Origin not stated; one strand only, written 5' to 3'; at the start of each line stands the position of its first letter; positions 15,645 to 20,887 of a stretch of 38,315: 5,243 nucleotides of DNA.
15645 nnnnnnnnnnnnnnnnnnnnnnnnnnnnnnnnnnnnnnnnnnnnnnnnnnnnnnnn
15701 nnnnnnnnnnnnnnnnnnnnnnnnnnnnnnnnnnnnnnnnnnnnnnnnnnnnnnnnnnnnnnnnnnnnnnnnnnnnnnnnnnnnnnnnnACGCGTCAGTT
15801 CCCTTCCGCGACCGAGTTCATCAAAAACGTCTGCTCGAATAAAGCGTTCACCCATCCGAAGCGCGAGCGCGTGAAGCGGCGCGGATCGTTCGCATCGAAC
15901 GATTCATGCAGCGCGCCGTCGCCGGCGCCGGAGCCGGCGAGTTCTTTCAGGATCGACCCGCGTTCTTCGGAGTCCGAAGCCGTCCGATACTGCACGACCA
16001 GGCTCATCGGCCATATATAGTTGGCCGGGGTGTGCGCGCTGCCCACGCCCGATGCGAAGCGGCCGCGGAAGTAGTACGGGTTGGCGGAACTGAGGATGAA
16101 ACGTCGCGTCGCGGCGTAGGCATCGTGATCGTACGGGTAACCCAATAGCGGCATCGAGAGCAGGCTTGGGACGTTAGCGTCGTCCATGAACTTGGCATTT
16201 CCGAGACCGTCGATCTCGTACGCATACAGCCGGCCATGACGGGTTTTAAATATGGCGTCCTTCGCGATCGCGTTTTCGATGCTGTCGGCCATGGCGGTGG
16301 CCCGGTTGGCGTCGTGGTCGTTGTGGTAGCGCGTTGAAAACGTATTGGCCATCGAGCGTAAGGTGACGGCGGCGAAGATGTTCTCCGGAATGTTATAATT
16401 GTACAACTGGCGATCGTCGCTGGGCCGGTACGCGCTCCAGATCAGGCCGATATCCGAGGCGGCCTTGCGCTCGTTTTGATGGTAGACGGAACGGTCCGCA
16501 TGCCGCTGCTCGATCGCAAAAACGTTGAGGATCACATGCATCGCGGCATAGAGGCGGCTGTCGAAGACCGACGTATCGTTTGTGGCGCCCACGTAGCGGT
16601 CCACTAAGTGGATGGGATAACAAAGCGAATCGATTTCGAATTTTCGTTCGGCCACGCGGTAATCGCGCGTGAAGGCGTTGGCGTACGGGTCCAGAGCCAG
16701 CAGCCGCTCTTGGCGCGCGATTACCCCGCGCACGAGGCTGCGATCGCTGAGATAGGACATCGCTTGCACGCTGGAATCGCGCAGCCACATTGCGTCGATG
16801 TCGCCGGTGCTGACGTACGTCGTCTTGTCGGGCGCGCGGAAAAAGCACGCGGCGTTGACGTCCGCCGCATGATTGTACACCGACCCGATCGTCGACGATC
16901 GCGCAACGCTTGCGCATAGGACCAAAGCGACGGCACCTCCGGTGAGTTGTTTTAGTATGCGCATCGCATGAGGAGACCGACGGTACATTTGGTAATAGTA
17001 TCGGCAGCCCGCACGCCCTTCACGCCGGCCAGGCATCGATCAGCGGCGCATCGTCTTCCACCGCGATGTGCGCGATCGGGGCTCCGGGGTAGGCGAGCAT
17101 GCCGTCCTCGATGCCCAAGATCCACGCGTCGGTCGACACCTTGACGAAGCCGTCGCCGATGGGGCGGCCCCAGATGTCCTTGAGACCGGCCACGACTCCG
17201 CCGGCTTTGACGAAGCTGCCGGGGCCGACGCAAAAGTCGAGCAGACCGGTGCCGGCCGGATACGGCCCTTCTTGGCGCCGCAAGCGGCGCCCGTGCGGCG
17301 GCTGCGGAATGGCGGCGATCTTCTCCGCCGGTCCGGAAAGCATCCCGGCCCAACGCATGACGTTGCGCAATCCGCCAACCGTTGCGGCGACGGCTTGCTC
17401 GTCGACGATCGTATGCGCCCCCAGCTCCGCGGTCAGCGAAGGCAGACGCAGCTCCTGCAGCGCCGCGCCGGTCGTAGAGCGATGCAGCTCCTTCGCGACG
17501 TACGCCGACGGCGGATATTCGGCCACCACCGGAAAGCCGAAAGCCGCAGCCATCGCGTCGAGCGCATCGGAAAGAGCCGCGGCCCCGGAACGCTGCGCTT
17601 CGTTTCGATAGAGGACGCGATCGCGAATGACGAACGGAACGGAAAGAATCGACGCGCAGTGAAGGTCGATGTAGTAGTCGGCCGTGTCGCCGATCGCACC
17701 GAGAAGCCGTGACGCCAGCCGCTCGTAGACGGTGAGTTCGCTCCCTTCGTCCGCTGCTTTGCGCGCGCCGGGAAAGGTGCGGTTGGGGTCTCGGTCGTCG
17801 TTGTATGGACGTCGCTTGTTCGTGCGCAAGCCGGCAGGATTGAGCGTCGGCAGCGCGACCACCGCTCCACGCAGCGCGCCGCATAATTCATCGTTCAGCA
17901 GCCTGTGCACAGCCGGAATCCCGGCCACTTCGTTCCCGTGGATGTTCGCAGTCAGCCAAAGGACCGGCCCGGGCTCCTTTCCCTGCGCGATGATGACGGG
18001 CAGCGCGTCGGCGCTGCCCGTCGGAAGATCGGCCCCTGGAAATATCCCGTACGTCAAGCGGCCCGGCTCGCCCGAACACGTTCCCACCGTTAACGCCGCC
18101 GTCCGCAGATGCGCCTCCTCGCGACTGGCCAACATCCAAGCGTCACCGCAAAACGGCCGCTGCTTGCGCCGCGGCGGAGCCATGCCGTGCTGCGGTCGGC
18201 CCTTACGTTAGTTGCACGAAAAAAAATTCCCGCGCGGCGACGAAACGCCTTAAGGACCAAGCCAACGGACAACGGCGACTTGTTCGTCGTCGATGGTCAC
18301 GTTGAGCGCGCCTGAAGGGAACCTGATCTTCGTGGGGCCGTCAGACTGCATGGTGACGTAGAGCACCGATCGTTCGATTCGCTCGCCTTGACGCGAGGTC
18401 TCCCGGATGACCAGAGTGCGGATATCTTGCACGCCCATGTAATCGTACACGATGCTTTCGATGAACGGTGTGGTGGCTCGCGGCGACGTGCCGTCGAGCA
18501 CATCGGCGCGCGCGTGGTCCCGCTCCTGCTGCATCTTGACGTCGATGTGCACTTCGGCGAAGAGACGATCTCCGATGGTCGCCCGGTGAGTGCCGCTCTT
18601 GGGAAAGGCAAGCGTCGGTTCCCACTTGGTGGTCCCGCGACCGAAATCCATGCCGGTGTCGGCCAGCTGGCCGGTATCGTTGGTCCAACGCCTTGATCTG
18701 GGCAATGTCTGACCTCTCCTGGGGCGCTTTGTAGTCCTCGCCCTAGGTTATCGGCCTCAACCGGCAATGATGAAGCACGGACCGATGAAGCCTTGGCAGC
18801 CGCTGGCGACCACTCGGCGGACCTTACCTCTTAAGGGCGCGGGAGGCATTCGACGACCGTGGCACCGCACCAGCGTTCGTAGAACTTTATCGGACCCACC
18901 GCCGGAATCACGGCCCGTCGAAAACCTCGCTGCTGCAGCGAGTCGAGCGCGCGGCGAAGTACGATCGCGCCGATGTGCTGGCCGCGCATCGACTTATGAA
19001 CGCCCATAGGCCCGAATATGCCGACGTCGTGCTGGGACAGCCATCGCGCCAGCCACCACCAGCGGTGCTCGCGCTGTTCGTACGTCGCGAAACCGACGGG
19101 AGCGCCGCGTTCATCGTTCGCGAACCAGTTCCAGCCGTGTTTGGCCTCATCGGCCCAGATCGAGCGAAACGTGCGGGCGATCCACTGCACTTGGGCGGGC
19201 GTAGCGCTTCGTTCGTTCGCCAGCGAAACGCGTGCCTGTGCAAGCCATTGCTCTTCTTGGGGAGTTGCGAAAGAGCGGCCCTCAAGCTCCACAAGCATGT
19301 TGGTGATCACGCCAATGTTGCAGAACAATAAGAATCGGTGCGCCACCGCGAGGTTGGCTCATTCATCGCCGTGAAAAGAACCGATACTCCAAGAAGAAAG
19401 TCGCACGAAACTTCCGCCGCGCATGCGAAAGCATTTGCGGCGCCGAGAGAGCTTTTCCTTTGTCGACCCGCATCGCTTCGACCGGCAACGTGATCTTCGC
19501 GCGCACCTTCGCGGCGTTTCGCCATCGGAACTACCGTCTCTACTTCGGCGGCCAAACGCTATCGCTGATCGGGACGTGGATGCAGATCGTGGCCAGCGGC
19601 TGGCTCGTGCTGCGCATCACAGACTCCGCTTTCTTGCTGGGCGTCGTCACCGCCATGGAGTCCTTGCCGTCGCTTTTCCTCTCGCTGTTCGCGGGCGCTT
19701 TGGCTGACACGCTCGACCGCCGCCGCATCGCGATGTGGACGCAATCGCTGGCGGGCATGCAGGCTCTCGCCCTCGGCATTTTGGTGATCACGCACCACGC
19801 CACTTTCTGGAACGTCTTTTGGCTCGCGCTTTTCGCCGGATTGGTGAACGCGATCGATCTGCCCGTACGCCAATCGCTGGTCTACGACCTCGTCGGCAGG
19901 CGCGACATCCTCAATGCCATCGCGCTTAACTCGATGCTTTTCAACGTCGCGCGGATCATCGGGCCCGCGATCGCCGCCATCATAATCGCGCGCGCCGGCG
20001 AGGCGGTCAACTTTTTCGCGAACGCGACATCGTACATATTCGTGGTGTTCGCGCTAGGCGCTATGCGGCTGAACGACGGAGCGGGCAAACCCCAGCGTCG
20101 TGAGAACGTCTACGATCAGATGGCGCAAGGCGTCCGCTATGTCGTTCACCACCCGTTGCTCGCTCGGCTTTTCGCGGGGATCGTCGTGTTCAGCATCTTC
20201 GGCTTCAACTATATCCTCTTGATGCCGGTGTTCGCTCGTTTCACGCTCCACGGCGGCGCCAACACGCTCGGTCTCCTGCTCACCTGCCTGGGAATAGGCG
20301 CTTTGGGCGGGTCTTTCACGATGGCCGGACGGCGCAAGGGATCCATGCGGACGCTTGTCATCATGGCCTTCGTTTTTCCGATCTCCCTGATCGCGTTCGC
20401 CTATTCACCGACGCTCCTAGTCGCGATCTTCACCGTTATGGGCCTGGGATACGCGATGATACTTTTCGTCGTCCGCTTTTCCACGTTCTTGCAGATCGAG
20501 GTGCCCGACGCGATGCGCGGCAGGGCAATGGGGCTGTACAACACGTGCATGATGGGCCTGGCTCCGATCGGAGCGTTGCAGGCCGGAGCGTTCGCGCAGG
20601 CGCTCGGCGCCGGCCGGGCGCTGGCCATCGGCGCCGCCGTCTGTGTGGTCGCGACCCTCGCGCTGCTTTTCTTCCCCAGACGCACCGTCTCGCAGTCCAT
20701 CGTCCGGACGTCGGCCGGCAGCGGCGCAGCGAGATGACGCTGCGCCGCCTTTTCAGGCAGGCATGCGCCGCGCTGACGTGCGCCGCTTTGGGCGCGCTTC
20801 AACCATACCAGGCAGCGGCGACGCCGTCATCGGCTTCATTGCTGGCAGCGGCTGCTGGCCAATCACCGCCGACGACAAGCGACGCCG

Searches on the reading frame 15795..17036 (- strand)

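Call 11: search_protein_families(library=pfam, proteins=[window:15795-17036:-], max_evalue=0.001)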
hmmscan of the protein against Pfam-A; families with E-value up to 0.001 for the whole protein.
window:15795-17036:- (413 aa): 1 family
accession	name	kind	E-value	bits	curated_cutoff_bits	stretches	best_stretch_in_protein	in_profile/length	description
PF06824.17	Glyco_hydro_125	-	3.1e-105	352.9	23.4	1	66-404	22-413/414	Metal-independent alpha-mannosidase (GH125)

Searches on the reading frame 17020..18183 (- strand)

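Call 11: search_protein_families(library=pfam, proteins=[window:17020-18183:-], max_evalue=0.001)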
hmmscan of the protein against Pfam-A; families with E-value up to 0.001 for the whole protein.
window:17020-18183:- (387 aa): 1 family
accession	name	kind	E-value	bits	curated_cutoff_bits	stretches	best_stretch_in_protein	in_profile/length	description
PF24827.1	AstE_AspA_cat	-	3e-24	86.1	25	1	71-277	1-190/192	Succinylglutamate desuccinylase/Aspartoacylase catalytic domain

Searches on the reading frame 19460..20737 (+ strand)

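Call 11: search_protein_families(library=pfam, proteins=[window:19460-20737:+], max_evalue=0.001)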
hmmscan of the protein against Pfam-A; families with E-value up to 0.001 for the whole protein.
window:19460-20737:+ (425 aa): 2 families
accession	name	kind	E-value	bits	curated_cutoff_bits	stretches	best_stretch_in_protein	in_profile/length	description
PF05977.19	MFS_3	-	6.4e-66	223.3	27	1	16-410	3-398/524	Transmembrane secretion effector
PF07690.21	MFS_1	-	6.3e-30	104.7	33.4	2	29-371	2-346/347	Major Facilitator Superfamily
